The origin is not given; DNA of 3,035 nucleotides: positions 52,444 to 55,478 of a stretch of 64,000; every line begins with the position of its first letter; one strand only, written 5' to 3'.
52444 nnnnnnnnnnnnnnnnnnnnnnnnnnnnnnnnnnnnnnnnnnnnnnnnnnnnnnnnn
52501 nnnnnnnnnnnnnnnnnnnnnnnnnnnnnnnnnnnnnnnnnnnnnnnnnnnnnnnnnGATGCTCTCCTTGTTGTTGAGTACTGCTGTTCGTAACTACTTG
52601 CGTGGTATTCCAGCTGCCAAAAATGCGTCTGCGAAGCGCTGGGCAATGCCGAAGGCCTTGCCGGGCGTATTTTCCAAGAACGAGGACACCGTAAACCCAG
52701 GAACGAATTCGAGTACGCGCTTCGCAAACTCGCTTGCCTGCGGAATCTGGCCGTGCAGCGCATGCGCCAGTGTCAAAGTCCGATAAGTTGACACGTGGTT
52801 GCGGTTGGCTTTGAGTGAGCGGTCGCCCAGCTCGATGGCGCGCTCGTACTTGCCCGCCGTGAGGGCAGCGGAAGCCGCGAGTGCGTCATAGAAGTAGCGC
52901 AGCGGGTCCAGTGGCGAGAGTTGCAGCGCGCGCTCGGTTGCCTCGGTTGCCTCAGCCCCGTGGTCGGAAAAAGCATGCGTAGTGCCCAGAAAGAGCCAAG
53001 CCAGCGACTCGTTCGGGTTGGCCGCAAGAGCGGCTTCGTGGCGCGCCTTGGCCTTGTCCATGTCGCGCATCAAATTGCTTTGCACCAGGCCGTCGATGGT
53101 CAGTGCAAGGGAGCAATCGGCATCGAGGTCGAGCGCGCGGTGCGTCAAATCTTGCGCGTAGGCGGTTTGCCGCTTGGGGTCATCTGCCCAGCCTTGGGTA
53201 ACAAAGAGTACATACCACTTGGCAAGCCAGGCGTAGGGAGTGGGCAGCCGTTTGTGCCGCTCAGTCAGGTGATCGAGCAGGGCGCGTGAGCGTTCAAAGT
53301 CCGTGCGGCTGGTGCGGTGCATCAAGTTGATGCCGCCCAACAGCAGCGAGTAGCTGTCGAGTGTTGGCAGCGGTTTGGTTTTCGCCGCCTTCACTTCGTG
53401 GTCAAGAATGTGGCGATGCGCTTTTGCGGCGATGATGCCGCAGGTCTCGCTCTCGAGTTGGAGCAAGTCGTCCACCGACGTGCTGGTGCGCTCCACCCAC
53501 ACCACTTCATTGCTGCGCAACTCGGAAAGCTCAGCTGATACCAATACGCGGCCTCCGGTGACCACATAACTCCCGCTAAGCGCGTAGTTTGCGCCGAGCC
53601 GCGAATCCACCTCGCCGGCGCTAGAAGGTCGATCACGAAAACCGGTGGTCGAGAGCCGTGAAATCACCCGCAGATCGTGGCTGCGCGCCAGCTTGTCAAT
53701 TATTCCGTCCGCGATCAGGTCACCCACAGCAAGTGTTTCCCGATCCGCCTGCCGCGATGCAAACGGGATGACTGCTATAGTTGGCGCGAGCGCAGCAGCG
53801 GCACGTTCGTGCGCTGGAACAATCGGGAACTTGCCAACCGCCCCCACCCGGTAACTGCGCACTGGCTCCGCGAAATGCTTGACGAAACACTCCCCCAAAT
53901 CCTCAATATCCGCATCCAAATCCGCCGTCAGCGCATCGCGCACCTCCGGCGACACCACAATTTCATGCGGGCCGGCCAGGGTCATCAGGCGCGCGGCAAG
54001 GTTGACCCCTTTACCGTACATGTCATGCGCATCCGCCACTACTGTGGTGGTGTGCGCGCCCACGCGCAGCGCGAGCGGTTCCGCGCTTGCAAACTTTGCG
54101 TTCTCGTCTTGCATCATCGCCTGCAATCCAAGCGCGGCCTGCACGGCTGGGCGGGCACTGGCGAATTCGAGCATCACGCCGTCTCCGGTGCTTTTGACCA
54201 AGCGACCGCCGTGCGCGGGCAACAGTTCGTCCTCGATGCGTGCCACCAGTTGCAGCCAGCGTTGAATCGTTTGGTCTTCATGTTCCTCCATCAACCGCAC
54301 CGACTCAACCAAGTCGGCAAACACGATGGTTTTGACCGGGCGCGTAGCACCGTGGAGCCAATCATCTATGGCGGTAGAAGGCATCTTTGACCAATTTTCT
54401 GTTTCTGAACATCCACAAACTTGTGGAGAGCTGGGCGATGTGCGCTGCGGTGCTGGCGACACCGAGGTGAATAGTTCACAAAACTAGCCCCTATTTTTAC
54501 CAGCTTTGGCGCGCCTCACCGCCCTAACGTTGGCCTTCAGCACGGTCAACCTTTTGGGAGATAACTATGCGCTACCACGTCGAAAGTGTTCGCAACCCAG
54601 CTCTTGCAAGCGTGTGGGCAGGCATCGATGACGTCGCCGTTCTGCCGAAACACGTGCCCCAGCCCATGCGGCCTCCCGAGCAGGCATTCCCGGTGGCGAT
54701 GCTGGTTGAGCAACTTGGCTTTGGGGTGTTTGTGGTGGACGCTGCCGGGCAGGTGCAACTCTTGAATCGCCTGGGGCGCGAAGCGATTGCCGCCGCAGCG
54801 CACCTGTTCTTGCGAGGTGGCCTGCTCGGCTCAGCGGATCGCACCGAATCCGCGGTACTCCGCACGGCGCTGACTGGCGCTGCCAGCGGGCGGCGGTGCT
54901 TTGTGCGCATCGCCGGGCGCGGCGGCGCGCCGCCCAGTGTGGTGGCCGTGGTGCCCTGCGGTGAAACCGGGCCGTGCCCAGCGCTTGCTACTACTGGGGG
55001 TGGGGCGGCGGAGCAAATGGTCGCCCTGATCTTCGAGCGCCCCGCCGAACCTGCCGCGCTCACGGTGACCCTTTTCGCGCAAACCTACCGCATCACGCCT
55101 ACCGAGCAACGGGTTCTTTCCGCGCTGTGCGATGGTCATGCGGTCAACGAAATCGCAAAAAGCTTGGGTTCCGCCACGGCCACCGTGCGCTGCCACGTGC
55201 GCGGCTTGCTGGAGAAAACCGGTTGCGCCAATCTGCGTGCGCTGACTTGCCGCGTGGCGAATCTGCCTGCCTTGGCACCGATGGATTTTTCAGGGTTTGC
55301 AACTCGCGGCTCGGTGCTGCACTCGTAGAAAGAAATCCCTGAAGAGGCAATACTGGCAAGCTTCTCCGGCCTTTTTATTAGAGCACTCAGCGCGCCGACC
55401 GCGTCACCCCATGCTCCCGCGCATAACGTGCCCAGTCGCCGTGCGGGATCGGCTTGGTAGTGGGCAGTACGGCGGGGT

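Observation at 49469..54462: Tightly coupled three-gene operon: TPR-tailed class III cyclase, then (AGW)8-tailed soluble PAP2-fold protein, then cytoplasmic subtilase, flanked by cNMP-receptor and LuxR regulators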

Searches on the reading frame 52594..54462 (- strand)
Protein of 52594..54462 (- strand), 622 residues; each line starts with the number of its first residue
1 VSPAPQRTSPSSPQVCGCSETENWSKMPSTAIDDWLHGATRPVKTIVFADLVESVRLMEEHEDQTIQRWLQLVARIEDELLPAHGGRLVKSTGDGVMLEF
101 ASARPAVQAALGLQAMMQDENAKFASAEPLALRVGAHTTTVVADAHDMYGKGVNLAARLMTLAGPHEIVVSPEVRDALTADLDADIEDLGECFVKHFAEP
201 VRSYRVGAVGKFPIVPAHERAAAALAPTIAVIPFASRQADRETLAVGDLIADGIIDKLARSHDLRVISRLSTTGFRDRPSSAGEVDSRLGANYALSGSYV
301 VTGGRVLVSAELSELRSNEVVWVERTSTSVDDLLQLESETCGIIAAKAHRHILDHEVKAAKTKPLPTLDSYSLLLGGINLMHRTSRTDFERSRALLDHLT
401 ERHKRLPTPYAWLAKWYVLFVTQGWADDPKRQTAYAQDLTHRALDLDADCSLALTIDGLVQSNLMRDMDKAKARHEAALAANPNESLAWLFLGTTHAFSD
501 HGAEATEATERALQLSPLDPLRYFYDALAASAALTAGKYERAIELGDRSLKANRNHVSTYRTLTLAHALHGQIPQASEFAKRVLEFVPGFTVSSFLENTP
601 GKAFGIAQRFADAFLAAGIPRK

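Call 3: search_protein_families(library=pfam, proteins=[window:52594-54462:-], max_evalue=0.01)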
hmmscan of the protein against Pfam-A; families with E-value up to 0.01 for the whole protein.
window:52594-54462:- (622 aa): 7 families
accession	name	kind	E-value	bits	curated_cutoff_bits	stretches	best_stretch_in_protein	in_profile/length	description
PF00211.25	Guanylate_cyc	-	1.5e-15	57.7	21.9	1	45-195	10-171/183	Adenylate and Guanylate cyclase catalytic domain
PF14559.12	TPR_19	-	7.8e-07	29.8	25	0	533-587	1-55/68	Tetratricopeptide repeat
PF23914.1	TPR_CcmH_CycH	-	8e-07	29.5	42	1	478-588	42-152/158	Cytochrome c-type biogenesis protein H TPR domain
PF13428.12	TPR_14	-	0.00026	21.8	23.5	0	466-493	15-42/44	Tetratricopeptide repeat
PF07719.23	TPR_2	-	0.0005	20.4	27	0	487-517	2-32/34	Tetratricopeptide repeat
PF13432.12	TPR_16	-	0.0028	18.5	32.7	0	466-520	11-65/65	Tetratricopeptide repeat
PF13424.12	TPR_12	-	0.005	17.4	30.1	0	535-585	15-73/77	Tetratricopeptide repeat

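Call 4: search_protein_families(library=padloc, proteins=[window:52594-54462:-], max_evalue=0.01)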
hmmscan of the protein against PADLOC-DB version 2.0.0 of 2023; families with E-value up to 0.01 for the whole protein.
window:52594-54462:- (622 aa): 5 families
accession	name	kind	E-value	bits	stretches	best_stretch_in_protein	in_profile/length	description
PDLC02367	PycC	-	9.5e-10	36.3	1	38-183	38-197/226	-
PDLC02369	PycC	-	8.7e-07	26.7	1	45-181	48-194/248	-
PDLC00766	PycC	-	4.8e-05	20.9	1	44-180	44-197/232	Pycsar cyclase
PDLC00734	PycC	-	0.00011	19.5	1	46-185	192-351/374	Pycsar cyclase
PDLC00763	PycC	-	0.00028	18.4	1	46-178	56-207/268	Pycsar cyclase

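Call 5: search_protein_families(library=ncbifam, proteins=[window:52594-54462:-], max_evalue=0.01)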
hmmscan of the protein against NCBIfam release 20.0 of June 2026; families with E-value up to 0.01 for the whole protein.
window:52594-54462:- (622 aa): 6 families
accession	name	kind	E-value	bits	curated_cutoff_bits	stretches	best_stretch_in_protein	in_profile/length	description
NF058673.1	LipAdnlyCyLipJMY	equivalog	1.4e-12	47.1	800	1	39-181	291-425/449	bifunctional lipase/adenylate cyclase LipJ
TIGR02917.1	PEP_TPR_lipo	equivalog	2.4e-10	39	312.2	1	418-596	126-300/899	XrtA/PEP-CTERM system TPR-repeat protein PrsT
NF009037.0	PRK12370.1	equivalog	2.6e-09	36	589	1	212-583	107-467/553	HilA/EilA family virulence transcriptional regulator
NF040959.1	MamA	equivalog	0.00022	20.7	200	0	532-585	80-133/204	magnetosome protein MamA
TIGR02521.1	type_IV_pilW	equivalog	0.00036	20.1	154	0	467-518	46-97/234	type IV pilus biogenesis/stability protein PilW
TIGR02552.1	LcrH_SycD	equivalog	0.0026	17.5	104.8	1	473-543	39-106/136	SycD/LcrH family type III secretion system chaperone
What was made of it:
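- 52594..54384 (-): Gene 1: class III cyclase, then a HilA-like middle region, then a TPR sensor. It is 596 aa from ATG 54384; the open frame extends to GTG 54462. Residue numbers in this report use the GTG numbering. Domain hits: Pfam PF00211 plus TPR, and NCBIfam PRK12370 (HilA/EilA) over aa 212-583 (calls 3, 5).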

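Call 45: search_solved_structures(query=window:52594-54462:-, max_evalue=0.01)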
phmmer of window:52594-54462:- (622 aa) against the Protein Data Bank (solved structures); distinct sequences matched with E-value up to 0.01: 56.
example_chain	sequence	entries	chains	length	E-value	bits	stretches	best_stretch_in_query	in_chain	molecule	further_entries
9qhb_A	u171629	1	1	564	1.6e-19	73.4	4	466-589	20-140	Engineered tetratricopeptide repeat protein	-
3mr7_A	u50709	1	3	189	8e-19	71.1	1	39-204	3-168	Adenylate/guanylate cyclase/hydrolase, alpha/beta fold family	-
4wp9_A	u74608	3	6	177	4.6e-17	65.3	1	42-206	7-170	Ma1120 | Cyclase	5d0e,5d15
4wp8_A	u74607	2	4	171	7e-17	64.7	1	42-203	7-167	Ma1120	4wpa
4wp3_A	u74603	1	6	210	1.1e-16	63.9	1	45-206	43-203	Ma1120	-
5d0g_A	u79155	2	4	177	1e-14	57.5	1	42-206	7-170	Cyclase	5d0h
8bu0_A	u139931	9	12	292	3.8e-12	49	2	466-589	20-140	Consensus tetratricopeptide repeat protein | Crystal structure of an 8-repeat consensus TPR superhelix with Zinc. | Monomer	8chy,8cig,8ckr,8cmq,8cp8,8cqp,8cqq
9qhc_A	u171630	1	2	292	2.1e-10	43.3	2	467-589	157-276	Engineered tetratricopeptide repeat protein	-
2c0l_A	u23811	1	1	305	5.2e-09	38.7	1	443-544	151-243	PEROXISOMAL TARGETING SIGNAL 1 RECEPTOR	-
2c0m_A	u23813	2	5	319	6e-09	38.5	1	443-544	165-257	PEROXISOMAL TARGETING SIGNAL 1 RECEPTOR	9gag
2j9q_A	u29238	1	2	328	6.6e-09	38.3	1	443-544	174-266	PEROXISOMAL TARGETING SIGNAL 1 RECEPTOR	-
3r9a_B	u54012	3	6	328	6.7e-09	38.3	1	443-544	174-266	Peroxisomal targeting signal 1 receptor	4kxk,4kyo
1fch_A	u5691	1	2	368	9.2e-09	37.8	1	443-544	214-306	PEROXISOMAL TARGETING SIGNAL 1 RECEPTOR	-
1ybt_A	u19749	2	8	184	4.2e-08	35.6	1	37-180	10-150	hydrolase, alpha/beta hydrolase fold family | lipJ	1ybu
4eqf_A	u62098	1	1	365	5.2e-07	32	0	463-544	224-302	PEX5-related protein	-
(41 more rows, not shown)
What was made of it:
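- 52597..53385 (-): TPR region (aa 360-622). This is the proposed receptor for the repeat tail. The nearest natural solved relative of the TPR region by sequence is PEX5, which binds a tripeptide (call 45).
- Closest known: PEX5, the TPR receptor for the C-terminal PTS1 tripeptide. Same: It is the closest natural solved relative of the TPR region by sequence (E~5e-9; call 45).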

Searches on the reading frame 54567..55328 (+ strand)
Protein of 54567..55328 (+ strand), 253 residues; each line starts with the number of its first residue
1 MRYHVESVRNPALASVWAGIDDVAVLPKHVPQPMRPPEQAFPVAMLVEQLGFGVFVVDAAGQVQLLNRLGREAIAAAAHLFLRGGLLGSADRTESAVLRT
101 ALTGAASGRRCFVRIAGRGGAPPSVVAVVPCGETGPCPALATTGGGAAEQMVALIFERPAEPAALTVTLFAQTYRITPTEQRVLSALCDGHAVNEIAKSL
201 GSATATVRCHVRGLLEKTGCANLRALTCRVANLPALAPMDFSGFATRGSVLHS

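Call 3: search_protein_families(library=pfam, proteins=[window:54567-55328:+], max_evalue=0.01)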
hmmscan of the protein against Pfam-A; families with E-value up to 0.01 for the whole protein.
window:54567-55328:+ (253 aa): 1 family
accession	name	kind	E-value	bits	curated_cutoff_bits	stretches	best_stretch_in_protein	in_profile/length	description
PF00196.25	GerE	-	8.4e-09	35.4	23.5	1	177-228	4-55/57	Bacterial regulatory proteins, luxR family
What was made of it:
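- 54567..55328 (+): LuxR/GerE-type regulator, divergent from gene 1. Pfam PF00196 (call 3).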

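Call 4: search_protein_families(library=padloc, proteins=[window:54567-55328:+], max_evalue=0.01)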
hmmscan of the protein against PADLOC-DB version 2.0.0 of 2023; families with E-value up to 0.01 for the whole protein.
window:54567-55328:+ (253 aa): 7 families
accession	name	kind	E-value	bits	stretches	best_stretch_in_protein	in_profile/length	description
PDLC01044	Csa3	-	0.00013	19.9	1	161-219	120-177/194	Type I-A associated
PDLC01848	CARF3--CARF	-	0.00016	19.4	1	166-217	127-176/197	-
PDLC01855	CARF3--CARF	-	0.00042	18.1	1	175-217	217-259/288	-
PDLC01851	CARF3--CARF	-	0.00045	17.7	1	175-217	209-251/279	-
PDLC01268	CasR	-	0.00095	17.2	1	175-217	121-164/179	"CAS-I,CAS-II,CAS-III,CAS-IV,CAS-V,CAS-VI; associated_signaling"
PDLC01434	CasR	-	0.00096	17.1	1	175-217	125-168/191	"CAS-I,CAS-II,CAS-III,CAS-IV,CAS-V,CAS-VI; associated_signaling"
PDLC01857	CARF3--CARF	-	0.0078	13.9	0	166-217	118-170/201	-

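Call 5: search_protein_families(library=ncbifam, proteins=[window:54567-55328:+], max_evalue=0.01)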
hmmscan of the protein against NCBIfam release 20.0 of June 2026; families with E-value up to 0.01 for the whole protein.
window:54567-55328:+ (253 aa): 9 families
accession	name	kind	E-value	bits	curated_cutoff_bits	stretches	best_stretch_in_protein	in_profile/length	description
NF007685.0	PRK10360.1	equivalog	0.00016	21.5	258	1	175-229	137-191/196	response regulator transcription factor UhpA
NF003420.0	PRK04841.1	equivalog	0.0002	19.5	537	1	171-223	834-886/903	HTH-type transcriptional regulator MalT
NF041830.1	RR_TF_ErdR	exception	0.00021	21.1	390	1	175-220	150-195/213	response regulator transcription factor ErdR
NF007935.0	PRK10651.1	equivalog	0.00029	20.1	250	1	173-218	153-198/216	two-component system response regulator NarL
NF008548.0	PRK11475.1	equivalog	0.00076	19.1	176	1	170-219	129-178/207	DNA-binding transcriptional activator BglJ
NF047785.1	respo_reg_MadR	equivalog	0.0013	18.1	300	1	172-221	145-194/209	MadR family response regulator transcription factor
TIGR01884.1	cas_HTH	subfamily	0.0014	18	60.2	1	175-217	139-183/202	CRISPR-associated CARF protein Csa3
NF052445.1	RespRegMctR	equivalog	0.0014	18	300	1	172-226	141-195/205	two-component system response regulator MctR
NF041232.1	BagY_FevT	exception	0.0037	16.2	700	1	150-222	273-343/367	LuxR family transcriptional regulator BagY/FevT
